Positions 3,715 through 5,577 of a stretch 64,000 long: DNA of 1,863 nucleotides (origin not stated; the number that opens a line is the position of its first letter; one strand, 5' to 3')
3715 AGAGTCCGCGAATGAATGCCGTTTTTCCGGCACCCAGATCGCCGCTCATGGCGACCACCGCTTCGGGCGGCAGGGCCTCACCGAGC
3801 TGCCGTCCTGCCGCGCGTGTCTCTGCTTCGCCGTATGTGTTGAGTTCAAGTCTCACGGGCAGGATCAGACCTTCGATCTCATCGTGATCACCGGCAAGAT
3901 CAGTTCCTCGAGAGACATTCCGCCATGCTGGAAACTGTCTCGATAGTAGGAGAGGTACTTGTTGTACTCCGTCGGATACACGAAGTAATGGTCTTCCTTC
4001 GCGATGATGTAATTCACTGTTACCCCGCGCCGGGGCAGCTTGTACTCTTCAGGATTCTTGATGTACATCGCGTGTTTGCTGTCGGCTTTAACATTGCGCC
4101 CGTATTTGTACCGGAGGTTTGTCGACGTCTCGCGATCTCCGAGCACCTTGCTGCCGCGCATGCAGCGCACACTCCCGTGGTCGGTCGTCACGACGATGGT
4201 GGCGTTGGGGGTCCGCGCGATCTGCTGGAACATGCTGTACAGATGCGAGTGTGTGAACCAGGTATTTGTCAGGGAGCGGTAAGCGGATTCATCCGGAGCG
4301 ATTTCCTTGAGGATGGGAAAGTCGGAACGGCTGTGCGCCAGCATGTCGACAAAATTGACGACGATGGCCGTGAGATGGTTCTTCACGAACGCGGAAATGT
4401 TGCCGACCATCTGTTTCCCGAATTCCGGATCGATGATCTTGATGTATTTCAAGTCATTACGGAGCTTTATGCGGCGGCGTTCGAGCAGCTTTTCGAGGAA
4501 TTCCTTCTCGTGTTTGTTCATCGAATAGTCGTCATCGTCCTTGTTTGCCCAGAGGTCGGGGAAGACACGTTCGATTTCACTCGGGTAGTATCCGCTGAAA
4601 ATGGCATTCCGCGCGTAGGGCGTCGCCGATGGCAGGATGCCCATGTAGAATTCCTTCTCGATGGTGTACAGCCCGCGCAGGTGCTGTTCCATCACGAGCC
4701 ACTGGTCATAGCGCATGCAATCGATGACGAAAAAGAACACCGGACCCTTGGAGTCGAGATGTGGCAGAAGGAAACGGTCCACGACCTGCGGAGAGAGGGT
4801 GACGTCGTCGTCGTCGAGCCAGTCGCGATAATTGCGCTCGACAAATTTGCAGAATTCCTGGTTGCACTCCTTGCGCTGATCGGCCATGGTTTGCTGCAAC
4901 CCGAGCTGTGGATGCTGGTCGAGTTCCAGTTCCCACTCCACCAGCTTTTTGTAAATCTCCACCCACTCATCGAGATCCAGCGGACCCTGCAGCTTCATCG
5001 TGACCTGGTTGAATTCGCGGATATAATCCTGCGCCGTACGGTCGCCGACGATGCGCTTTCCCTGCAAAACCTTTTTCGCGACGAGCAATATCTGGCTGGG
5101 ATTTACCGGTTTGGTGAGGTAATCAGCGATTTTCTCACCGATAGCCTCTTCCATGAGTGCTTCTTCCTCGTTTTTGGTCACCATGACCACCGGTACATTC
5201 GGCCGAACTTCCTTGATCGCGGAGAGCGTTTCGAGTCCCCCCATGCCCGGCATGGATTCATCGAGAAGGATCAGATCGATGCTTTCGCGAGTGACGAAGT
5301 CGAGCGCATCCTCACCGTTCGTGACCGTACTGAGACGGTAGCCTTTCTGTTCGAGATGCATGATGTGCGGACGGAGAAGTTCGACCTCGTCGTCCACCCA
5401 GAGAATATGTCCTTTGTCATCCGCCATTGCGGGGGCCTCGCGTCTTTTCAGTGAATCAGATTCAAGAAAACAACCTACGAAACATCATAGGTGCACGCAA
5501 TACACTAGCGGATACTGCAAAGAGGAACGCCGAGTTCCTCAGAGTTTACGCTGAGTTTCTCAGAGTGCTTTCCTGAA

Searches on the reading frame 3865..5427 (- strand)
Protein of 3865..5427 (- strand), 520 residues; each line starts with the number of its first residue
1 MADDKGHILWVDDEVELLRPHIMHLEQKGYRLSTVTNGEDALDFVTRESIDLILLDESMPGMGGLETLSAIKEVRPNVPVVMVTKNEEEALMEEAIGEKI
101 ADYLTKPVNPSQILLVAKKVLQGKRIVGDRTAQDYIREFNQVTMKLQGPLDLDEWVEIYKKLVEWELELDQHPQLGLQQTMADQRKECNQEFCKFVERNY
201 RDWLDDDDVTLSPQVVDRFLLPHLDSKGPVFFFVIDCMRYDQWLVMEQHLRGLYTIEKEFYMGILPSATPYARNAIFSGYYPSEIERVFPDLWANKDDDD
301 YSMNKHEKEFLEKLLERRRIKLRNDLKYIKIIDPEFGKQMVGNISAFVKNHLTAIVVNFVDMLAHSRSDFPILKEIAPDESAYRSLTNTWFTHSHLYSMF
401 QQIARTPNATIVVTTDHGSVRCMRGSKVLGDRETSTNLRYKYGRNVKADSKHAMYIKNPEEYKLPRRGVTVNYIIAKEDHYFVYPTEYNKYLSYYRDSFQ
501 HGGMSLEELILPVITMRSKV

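Call 52: search_protein_families(library=pfam, proteins=[window:3865-5427:-], max_evalue=0.00001)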
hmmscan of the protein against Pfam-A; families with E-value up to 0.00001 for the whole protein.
window:3865-5427:- (520 aa): 2 families
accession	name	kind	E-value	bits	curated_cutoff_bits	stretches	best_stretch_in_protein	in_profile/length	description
PF00072.30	Response_reg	-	8.7e-25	87.5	30.2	1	8-114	1-107/111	Response regulator receiver domain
PF08665.17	PglZ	-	1.3e-21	77.8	25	1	230-422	3-175/179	PglZ domain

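Call 53: search_protein_families(library=ncbifam, proteins=[window:3865-5427:-], max_evalue=0.001)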
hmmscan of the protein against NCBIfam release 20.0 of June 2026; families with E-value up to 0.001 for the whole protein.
window:3865-5427:- (520 aa): 94 families (the best 25 are shown)
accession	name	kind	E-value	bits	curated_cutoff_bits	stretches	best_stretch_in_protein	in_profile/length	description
NF052313.1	T9SS_RR_PorX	equivalog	2.5e-219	729.3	300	1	7-519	2-513/513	T9SS response regulator signal transducer PorX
NF033449.0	BREX_PglZ_3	exception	8.9e-25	87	250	1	102-516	249-641/642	BREX-3 system phosphatase PglZ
NF047793.1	ResRegPgtA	equivalog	2.5e-18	66.1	650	1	1-130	1-130/414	two-component system response regulator PgtA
NF053512.1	nitric_RR_NosR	exception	9.4e-18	64.4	400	1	8-130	1-124/422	response regulator c-di-GMP phosphodiesterase, NosR family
NF007018.1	PRK09483.1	equivalog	5.1e-17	62.2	280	1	9-136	5-134/217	UvrY/SirA/GacA family response regulator transcription factor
NF007005.1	PRK09468.1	equivalog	4e-16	59.2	331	1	6-146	4-146/237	osmolarity response regulator transcription factor OmpR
NF007982.1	PRK10710.1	equivalog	1.4e-15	57.5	380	1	5-129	7-130/235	envelope stress response regulator BaeR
NF033120.0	vanR_FM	exception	3.2e-15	56.4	460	1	8-127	6-122/231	vancomycin resistance response regulator transcription factor, VanR-F/VanR-M family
NF011695.0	PRK15115.1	equivalog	3.3e-15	55.8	763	1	4-133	5-134/445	two-component system response regulator GlrR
NF033117.2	vanR_ACDEGLN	exception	1.6e-14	54.1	350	1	8-121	1-113/226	VanR-ABDEGLN family response regulator transcription factor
NF007135.0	PRK09581.1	equivalog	1.7e-14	53.5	474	1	7-122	4-121/457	PleD family two-component system response regulator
NF040689.1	MtrAB_MtrA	equivalog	7.9e-14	51.5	300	1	8-118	1-110/219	MtrAB system response regulator MtrA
NF041946.1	LuxO_transreg_Vib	equivalog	1e-13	50.9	800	1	26-127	17-118/463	quorum-sensing sigma-54 dependent transcriptional regulator LuxO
NF008296.0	PRK11083.1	equivalog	1.7e-13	50.5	273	1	6-126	4-123/228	two-component system response regulator CreB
NF008469.0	PRK11361.1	equivalog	1.7e-13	50.1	714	1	7-125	6-124/461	acetoacetate metabolism transcriptional regulator AtoC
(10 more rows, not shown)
